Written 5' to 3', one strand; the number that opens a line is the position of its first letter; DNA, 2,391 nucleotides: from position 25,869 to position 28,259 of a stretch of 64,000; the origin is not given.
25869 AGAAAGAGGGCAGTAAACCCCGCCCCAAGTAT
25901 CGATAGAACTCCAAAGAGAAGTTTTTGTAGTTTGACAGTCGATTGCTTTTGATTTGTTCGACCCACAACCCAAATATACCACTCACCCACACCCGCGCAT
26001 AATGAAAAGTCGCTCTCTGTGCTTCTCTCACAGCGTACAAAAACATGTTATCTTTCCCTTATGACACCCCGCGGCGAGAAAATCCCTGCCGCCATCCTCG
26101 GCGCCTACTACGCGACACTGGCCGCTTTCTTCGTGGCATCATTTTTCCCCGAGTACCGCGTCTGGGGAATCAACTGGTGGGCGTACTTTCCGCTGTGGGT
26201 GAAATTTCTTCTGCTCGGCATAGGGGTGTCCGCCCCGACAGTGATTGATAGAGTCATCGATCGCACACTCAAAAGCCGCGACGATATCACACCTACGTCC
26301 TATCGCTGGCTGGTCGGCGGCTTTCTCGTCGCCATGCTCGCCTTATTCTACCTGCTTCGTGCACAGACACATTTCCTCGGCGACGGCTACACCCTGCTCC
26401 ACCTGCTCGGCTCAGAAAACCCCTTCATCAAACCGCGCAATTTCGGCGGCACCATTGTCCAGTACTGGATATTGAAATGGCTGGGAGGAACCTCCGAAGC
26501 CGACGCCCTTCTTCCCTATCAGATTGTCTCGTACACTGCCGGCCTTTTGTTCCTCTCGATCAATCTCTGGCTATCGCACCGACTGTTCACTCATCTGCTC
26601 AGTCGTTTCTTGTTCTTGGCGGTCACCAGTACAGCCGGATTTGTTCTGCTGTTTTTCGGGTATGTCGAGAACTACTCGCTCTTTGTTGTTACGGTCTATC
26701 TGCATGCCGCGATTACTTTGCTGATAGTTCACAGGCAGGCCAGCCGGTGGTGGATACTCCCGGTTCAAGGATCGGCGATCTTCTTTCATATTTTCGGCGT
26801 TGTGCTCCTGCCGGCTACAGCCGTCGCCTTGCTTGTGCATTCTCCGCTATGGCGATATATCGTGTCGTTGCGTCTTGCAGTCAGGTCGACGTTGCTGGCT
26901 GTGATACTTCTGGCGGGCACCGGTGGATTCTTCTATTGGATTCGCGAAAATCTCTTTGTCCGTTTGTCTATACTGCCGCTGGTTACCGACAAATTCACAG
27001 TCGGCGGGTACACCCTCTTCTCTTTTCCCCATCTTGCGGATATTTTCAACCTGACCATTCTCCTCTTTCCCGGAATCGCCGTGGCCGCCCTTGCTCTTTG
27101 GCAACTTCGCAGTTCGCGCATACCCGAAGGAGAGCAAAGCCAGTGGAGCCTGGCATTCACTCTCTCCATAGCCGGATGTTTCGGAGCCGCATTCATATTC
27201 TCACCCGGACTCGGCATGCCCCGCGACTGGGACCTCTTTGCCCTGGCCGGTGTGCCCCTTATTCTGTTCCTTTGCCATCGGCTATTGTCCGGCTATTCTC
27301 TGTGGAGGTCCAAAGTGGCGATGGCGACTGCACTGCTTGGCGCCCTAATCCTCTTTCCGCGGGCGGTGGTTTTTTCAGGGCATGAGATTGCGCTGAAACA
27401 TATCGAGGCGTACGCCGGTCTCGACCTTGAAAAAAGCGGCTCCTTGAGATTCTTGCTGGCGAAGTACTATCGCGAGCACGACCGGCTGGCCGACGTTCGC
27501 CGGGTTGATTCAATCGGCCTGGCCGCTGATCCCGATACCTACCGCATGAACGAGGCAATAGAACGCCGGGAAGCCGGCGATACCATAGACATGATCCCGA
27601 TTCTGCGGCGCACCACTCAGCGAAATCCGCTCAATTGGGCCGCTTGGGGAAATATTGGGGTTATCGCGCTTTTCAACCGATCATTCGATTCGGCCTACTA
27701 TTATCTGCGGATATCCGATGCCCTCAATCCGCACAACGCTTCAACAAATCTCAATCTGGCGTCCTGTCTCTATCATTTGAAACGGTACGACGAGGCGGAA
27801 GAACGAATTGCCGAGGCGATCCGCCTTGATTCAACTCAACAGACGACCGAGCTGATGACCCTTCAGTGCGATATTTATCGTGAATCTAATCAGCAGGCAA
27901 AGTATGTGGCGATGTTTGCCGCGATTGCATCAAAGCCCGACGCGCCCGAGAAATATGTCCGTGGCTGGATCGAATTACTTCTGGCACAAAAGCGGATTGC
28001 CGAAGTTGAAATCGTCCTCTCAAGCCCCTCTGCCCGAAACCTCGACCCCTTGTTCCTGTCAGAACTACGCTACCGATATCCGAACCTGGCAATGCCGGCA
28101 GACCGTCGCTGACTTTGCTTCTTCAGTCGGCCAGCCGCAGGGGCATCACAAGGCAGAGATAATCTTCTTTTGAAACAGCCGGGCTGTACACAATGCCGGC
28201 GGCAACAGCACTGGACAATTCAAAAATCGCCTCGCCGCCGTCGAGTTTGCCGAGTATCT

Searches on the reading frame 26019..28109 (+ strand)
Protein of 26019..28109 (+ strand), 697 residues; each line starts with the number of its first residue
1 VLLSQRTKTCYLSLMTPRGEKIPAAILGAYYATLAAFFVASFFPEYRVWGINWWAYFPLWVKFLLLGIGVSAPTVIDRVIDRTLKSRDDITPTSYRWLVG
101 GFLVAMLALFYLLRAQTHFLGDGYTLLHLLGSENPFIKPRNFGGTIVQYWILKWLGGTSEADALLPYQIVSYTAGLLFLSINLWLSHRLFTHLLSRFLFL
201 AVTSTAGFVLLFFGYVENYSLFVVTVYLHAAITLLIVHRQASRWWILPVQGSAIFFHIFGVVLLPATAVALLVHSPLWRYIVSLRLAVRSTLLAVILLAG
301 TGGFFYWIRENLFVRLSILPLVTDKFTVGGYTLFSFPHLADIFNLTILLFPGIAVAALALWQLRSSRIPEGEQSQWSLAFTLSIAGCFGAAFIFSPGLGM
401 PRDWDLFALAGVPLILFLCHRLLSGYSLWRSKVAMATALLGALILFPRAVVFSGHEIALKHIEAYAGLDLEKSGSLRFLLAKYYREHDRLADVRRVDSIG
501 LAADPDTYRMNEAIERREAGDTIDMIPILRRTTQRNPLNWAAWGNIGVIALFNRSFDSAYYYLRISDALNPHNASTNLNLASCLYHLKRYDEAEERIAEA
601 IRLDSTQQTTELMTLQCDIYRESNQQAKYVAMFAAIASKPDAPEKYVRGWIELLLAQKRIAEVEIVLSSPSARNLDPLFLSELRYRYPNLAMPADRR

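Call 20: search_protein_families(library=pfam, proteins=[window:26019-28109:+], max_evalue=0.001)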
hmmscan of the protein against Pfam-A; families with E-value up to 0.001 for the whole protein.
window:26019-28109:+ (697 aa): 5 families
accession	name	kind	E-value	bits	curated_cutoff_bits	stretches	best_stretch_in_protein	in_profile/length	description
PF14559.12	TPR_19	-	3.1e-07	31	25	1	555-602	6-53/68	Tetratricopeptide repeat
PF13432.12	TPR_16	-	3.9e-07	30.8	32.7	0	569-605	26-62/65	Tetratricopeptide repeat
PF12895.13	ANAPC3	-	0.00047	20.8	27.2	0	553-597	36-79/82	Anaphase-promoting complex, cyclosome, subunit 3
PF13428.12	TPR_14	-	0.00051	20.9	23.5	0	578-605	5-32/44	Tetratricopeptide repeat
PF07719.23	TPR_2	-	0.00053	20.4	27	0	578-605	5-32/34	Tetratricopeptide repeat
